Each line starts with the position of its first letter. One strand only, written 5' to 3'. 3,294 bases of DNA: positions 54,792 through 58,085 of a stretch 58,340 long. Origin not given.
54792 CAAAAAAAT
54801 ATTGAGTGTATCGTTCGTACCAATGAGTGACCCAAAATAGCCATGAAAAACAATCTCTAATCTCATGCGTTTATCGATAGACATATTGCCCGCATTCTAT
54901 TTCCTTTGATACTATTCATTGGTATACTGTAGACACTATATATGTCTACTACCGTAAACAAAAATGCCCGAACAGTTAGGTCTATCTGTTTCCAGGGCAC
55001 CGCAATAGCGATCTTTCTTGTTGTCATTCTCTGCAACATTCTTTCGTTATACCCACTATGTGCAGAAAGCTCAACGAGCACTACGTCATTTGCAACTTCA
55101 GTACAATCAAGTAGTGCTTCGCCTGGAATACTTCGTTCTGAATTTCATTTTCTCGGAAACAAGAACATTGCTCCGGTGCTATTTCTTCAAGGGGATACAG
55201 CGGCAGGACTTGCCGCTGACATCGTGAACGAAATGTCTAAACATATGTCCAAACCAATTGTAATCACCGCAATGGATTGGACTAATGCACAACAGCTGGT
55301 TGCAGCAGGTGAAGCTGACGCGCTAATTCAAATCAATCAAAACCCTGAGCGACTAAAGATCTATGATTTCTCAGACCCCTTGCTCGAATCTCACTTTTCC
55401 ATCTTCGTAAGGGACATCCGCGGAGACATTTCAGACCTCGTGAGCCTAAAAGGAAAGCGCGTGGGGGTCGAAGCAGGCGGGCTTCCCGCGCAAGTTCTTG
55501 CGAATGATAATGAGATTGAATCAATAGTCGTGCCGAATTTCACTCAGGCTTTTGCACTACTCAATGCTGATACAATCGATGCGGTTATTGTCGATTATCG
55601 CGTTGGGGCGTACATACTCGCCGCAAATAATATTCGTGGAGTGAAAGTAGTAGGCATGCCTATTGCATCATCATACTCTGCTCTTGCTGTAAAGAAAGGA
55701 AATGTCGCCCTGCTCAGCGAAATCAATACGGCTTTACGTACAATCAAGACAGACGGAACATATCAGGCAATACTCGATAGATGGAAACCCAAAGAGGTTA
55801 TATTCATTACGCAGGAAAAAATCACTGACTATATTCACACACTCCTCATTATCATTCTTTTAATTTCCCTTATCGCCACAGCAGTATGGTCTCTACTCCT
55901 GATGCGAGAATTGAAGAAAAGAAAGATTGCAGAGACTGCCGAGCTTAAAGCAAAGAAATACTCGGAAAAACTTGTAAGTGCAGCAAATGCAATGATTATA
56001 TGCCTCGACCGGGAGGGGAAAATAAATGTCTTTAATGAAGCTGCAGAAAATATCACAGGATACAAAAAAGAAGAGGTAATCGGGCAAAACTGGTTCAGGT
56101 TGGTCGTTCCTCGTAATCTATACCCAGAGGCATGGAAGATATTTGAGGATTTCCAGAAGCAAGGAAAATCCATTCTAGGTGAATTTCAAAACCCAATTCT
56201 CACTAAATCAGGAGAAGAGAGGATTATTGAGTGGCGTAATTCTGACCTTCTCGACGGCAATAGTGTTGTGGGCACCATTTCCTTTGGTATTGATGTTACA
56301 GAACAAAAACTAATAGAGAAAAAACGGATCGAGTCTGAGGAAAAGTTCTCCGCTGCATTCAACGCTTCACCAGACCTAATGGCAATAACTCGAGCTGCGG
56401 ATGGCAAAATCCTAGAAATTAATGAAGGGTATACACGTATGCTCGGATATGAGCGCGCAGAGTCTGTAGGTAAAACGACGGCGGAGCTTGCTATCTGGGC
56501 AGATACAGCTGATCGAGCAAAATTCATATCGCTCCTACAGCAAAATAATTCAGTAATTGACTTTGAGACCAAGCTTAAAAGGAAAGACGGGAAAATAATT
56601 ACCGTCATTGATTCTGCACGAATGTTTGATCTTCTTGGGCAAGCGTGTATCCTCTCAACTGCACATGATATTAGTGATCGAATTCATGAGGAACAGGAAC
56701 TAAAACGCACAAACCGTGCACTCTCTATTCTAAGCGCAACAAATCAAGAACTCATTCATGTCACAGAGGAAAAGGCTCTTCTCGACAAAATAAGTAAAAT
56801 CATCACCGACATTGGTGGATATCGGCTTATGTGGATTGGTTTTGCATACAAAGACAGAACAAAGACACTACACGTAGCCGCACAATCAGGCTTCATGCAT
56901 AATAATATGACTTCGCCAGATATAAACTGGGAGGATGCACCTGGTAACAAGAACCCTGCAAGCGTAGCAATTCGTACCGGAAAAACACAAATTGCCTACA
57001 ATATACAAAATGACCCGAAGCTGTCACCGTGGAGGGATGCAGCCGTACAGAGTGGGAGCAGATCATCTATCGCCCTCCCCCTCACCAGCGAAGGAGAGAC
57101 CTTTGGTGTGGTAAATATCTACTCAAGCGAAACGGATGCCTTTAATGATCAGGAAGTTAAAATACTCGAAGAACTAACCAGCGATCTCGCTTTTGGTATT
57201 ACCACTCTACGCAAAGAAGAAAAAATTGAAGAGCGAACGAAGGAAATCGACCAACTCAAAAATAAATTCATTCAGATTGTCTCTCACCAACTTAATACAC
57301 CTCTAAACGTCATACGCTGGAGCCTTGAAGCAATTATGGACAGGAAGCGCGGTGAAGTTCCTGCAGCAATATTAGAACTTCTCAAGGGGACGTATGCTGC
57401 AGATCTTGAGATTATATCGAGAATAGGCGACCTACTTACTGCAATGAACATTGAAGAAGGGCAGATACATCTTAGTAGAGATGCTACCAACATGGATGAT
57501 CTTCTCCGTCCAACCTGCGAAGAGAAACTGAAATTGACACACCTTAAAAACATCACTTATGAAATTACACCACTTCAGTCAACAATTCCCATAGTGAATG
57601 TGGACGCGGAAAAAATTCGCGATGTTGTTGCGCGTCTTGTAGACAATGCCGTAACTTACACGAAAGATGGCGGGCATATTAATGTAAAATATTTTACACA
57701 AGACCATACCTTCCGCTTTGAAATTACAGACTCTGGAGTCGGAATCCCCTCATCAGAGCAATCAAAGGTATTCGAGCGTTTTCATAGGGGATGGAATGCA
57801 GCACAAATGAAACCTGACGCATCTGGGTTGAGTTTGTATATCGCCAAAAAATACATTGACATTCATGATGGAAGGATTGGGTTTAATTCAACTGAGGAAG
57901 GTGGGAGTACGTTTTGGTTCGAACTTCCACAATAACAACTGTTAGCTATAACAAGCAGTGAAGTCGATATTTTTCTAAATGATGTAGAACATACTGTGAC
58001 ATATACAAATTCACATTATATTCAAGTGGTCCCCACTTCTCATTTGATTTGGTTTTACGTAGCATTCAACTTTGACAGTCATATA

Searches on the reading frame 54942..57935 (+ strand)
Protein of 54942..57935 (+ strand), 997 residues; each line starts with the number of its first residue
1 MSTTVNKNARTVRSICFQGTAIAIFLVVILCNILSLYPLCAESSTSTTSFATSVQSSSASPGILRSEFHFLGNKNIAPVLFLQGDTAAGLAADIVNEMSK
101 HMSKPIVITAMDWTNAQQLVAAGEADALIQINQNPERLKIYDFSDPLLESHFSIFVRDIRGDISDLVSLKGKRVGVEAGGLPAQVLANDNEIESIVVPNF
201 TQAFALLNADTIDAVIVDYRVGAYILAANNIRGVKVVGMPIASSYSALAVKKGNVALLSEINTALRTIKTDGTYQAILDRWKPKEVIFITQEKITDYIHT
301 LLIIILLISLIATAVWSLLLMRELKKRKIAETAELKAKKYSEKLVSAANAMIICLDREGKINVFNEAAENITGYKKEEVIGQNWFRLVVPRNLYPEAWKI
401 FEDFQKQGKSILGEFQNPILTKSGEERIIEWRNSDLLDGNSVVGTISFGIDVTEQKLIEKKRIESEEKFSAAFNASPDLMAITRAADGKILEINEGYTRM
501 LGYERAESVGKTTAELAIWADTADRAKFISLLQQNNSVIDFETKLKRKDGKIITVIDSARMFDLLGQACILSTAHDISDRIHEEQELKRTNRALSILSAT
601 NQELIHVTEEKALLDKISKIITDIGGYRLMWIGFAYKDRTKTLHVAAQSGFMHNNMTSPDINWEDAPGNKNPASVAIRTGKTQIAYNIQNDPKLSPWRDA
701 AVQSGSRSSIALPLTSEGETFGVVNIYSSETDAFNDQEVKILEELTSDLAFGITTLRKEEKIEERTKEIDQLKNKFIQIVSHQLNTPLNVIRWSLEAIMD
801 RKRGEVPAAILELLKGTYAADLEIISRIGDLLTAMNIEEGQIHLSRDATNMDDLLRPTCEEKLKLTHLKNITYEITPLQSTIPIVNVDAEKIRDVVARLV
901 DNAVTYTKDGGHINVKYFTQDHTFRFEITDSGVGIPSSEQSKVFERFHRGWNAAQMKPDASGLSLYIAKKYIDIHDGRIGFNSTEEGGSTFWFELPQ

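Call 13: search_protein_families(library=ncbifam, proteins=[window:54942-57935:+])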
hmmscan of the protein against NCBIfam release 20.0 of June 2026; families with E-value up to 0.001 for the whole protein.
window:54942-57935:+ (997 aa): 85 families (the best 25 are shown)
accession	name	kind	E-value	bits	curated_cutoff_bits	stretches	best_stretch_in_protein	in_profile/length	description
NF046044.1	PnpS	equivalog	3.3e-42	144.9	400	2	766-996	163-390/390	two-component system histidine kinase PnpS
NF033092.0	HK_WalK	equivalog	3.4e-42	144.8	725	2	767-996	366-593/594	cell wall metabolism sensor histidine kinase WalK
NF047874.1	MASE3_PAS_HK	subfamily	8.4e-41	140.5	560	3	758-996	384-624/655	MASE3 domain-containing sensor histidine kinase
TIGR02966.1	phoR_proteo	equivalog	1.6e-39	135.8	334.2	1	765-994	106-332/333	phosphate regulon sensor histidine kinase PhoR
TIGR00229.1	sensory_box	domain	8e-37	126.2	22.9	2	343-461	9-125/126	PAS domain S-box protein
NF045595.1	HK_scytonemin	equivalog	1.4e-36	126.1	865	1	761-996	403-634/637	scytonemin biosynthesis sensor histidine kinase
NF008468.0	PRK11360.1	equivalog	5.1e-34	117.6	646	3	867-996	483-607/616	two-component system sensor histidine kinase AtoS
NF006800.0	PRK09303.1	equivalog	1.4e-30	106.5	342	1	753-996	134-376/383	histidine kinase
NF008302.0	PRK11091.1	equivalog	1e-29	103.4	838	1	760-995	270-503/779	aerobic respiration two-component sensor histidine kinase ArcB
NF041735.1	hist_kin_RppB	equivalog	4.3e-29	101.6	400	1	775-996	218-438/438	two-component system sensor histidine kinase RppB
TIGR02956.1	TMAO_torS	equivalog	3.7e-28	98.1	676.5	1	761-996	452-681/967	TMAO reductase system sensor histidine kinase/response regulator TorS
NF033093.1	HK_VicK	exception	1e-27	96.9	680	1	764-996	201-434/448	cell wall metabolism sensor histidine kinase VicK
NF047465.1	hybrid_HK_LvrA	exception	3.7e-27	94.7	1200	1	759-996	188-421/819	hybrid histidine kinase/response regulator LvrA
NF008235.0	PRK11006.1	equivalog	5.9e-27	94.6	390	1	766-997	197-423/431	phosphate regulon sensor histidine kinase PhoR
NF012163.2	BaeS_SmeS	equivalog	2.2e-26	92.8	500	1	767-995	234-456/457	sensor histidine kinase efflux regulator BaeS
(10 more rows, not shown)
